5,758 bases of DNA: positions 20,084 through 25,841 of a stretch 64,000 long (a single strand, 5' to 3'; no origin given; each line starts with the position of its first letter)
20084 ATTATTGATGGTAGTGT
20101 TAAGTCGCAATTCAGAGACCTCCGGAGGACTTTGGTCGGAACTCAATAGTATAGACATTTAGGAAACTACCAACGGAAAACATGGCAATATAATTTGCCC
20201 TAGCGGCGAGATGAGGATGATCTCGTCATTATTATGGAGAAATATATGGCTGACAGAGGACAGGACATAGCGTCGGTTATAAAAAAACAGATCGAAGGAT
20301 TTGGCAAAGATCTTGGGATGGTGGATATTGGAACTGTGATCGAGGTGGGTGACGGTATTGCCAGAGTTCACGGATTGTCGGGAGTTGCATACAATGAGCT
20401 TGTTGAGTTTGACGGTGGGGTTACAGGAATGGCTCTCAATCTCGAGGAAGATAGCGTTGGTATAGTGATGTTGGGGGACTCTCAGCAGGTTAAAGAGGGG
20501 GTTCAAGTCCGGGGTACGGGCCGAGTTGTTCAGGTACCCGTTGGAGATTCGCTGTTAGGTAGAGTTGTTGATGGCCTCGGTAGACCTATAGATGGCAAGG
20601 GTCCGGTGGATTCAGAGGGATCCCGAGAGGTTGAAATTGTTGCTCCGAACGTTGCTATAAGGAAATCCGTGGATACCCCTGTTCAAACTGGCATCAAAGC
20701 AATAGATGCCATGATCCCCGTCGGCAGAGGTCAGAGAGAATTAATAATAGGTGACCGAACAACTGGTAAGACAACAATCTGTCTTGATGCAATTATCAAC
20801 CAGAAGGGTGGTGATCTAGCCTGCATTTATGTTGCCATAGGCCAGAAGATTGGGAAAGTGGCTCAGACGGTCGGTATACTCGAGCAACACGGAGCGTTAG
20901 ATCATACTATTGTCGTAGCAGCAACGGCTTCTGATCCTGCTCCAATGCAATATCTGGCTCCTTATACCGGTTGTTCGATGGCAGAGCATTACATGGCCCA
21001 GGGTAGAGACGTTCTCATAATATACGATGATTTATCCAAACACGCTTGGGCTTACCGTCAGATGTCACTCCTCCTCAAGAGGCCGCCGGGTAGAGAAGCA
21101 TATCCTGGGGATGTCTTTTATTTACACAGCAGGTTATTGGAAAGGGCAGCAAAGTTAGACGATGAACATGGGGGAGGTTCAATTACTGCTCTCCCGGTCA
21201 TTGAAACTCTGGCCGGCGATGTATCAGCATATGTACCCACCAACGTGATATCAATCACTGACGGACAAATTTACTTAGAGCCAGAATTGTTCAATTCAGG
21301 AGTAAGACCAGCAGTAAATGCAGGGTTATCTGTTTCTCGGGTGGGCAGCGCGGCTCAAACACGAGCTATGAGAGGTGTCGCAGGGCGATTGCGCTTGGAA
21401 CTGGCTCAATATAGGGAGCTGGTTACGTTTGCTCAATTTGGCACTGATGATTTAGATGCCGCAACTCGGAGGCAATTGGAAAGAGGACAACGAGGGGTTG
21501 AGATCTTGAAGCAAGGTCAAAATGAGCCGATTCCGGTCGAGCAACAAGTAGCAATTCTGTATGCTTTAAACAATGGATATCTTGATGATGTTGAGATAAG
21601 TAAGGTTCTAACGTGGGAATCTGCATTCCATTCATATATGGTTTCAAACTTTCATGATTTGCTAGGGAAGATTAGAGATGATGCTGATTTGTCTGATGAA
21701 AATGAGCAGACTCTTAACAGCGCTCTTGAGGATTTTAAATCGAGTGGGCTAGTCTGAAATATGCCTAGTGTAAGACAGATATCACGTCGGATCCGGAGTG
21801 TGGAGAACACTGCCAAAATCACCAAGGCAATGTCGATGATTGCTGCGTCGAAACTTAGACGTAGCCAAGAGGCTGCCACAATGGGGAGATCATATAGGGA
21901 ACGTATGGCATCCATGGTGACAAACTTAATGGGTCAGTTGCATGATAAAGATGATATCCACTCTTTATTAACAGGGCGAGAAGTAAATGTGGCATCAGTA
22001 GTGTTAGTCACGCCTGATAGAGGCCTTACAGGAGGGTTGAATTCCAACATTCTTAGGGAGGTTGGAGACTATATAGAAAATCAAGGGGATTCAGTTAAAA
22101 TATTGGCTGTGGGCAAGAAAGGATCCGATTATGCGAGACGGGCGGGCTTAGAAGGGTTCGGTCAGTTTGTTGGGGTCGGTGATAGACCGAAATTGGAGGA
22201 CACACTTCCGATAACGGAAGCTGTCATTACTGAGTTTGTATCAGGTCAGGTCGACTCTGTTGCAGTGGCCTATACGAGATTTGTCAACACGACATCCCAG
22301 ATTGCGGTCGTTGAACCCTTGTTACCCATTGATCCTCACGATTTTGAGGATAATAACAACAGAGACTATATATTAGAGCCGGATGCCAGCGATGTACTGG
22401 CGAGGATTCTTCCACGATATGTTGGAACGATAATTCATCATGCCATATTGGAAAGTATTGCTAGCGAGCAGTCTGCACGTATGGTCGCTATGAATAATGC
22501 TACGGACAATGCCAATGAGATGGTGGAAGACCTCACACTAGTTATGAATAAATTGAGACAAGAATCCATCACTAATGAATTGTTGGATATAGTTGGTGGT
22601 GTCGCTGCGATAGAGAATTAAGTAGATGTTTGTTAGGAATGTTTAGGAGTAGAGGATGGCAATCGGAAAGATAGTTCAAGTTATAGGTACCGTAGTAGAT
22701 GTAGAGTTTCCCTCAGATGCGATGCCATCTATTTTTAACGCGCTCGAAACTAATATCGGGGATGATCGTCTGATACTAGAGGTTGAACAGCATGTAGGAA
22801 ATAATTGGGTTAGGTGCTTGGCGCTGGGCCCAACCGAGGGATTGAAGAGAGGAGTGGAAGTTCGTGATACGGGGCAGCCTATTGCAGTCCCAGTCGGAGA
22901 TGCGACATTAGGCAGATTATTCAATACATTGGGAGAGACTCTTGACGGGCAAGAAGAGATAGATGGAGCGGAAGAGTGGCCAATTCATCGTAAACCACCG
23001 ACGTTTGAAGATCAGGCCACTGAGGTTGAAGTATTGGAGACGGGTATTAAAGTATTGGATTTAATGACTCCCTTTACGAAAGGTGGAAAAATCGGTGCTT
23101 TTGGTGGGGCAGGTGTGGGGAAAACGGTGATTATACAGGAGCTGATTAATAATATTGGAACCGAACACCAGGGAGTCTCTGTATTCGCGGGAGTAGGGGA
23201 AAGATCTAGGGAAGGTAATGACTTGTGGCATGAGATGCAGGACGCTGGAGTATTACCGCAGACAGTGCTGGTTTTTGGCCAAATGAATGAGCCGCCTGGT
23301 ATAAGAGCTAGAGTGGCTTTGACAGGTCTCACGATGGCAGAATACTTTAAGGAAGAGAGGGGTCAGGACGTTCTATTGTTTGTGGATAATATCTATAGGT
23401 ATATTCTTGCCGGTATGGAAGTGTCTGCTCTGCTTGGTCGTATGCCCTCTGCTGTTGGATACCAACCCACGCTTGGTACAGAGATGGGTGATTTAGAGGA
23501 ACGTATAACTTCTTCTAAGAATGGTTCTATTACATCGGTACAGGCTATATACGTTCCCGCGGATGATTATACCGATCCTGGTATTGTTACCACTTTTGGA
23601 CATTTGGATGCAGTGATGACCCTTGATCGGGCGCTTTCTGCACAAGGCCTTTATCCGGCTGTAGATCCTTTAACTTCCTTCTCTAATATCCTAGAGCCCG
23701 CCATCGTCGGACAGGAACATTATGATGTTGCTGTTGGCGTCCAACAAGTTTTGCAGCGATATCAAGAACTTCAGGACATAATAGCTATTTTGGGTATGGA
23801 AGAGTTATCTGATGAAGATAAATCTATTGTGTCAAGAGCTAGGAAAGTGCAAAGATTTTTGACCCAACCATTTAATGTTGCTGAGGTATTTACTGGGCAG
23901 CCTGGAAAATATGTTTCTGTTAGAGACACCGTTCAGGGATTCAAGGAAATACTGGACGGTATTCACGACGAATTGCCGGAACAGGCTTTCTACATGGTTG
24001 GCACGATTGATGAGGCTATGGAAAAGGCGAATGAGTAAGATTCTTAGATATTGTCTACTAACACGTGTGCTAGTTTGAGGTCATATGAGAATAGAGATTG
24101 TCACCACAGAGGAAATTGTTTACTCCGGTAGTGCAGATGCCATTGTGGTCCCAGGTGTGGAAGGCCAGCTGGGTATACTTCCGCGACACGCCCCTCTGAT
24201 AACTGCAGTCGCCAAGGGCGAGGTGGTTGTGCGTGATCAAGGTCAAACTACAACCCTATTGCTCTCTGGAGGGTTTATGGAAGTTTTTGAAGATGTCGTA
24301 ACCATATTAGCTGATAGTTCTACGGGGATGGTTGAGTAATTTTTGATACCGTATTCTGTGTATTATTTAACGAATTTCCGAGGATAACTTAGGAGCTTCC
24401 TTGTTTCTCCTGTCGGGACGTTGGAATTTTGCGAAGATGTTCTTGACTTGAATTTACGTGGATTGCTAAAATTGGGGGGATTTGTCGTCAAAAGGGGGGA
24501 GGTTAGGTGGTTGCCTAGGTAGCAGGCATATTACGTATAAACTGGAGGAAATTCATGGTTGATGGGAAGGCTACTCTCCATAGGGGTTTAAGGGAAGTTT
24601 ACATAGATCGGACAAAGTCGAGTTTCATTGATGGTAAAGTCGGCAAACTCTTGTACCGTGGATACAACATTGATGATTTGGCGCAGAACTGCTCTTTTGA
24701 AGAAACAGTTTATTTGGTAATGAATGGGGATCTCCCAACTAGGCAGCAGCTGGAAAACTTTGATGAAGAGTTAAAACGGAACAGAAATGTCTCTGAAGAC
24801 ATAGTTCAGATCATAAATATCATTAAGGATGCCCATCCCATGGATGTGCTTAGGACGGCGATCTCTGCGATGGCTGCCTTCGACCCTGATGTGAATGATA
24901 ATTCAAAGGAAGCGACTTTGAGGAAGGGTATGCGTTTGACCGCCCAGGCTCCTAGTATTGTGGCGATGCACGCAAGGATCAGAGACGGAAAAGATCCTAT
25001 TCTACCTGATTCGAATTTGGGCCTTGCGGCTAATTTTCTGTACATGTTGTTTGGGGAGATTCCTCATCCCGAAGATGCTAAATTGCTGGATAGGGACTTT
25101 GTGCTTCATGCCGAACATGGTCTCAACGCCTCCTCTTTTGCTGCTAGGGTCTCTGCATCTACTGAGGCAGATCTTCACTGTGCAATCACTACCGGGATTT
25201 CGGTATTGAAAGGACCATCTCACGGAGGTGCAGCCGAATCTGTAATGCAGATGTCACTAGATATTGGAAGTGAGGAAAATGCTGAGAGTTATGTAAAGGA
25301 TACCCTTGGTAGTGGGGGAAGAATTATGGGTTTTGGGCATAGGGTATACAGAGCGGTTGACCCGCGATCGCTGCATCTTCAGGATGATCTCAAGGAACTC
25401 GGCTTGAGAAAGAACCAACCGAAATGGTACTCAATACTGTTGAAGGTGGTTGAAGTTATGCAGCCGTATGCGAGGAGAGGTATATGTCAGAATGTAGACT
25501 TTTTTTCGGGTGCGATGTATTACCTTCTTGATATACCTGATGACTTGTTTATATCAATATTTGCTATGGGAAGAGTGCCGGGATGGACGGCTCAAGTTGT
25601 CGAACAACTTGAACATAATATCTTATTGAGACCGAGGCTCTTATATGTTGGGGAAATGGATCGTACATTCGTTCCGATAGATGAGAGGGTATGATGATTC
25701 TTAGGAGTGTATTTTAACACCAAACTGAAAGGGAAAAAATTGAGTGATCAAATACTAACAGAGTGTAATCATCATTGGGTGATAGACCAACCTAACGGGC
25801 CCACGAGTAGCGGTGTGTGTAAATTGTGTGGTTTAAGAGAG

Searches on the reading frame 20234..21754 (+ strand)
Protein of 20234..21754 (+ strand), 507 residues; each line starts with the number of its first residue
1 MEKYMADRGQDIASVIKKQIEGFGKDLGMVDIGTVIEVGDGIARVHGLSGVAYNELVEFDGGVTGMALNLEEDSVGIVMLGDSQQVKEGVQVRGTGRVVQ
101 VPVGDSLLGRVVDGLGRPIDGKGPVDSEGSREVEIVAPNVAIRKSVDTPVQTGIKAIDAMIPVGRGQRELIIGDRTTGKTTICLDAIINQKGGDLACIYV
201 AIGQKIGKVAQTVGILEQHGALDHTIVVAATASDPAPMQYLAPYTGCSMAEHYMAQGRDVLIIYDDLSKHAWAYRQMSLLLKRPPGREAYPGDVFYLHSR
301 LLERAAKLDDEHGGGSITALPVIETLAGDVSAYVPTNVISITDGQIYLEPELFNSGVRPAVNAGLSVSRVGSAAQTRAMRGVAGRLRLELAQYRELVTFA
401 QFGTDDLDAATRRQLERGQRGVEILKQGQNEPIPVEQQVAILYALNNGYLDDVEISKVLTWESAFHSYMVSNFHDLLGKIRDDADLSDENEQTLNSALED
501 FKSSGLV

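Call 33: search_protein_families(library=pfam, proteins=[window:20234-21754:+], max_evalue=0.00001)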
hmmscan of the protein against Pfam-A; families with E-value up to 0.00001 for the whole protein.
window:20234-21754:+ (507 aa): 3 families
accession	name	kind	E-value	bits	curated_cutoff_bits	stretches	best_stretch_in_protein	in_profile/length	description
PF00006.31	ATP-synt_ab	-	2.8e-81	272.7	29.5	1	153-368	1-213/213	ATP synthase alpha/beta family, nucleotide-binding domain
PF00306.32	ATP-synt_ab_C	-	1.2e-43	148.9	27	1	375-501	1-126/126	ATP synthase alpha/beta chain, C terminal domain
PF02874.29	ATP-synt_ab_N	-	3.8e-14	53.4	20.9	1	31-96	4-69/69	ATP synthase alpha/beta family, beta-barrel domain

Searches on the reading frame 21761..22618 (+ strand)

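Call 33: search_protein_families(library=pfam, proteins=[window:21761-22618:+], max_evalue=0.00001)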
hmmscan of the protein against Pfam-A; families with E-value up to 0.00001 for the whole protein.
window:21761-22618:+ (286 aa): 1 family
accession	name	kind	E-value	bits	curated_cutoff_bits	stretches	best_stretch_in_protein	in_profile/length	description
PF00231.24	ATP-synt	-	1.2e-89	301.2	39.9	1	3-284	1-285/285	ATP synthase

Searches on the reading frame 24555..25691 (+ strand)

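Call 33: search_protein_families(library=pfam, proteins=[window:24555-25691:+], max_evalue=0.00001)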
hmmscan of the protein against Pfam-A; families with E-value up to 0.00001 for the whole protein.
window:24555-25691:+ (379 aa): 1 family
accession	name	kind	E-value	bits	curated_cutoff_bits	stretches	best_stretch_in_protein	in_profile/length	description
PF00285.26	Citrate_synt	-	4.8e-121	404.6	27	1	11-361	1-357/357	Citrate synthase, C-terminal domain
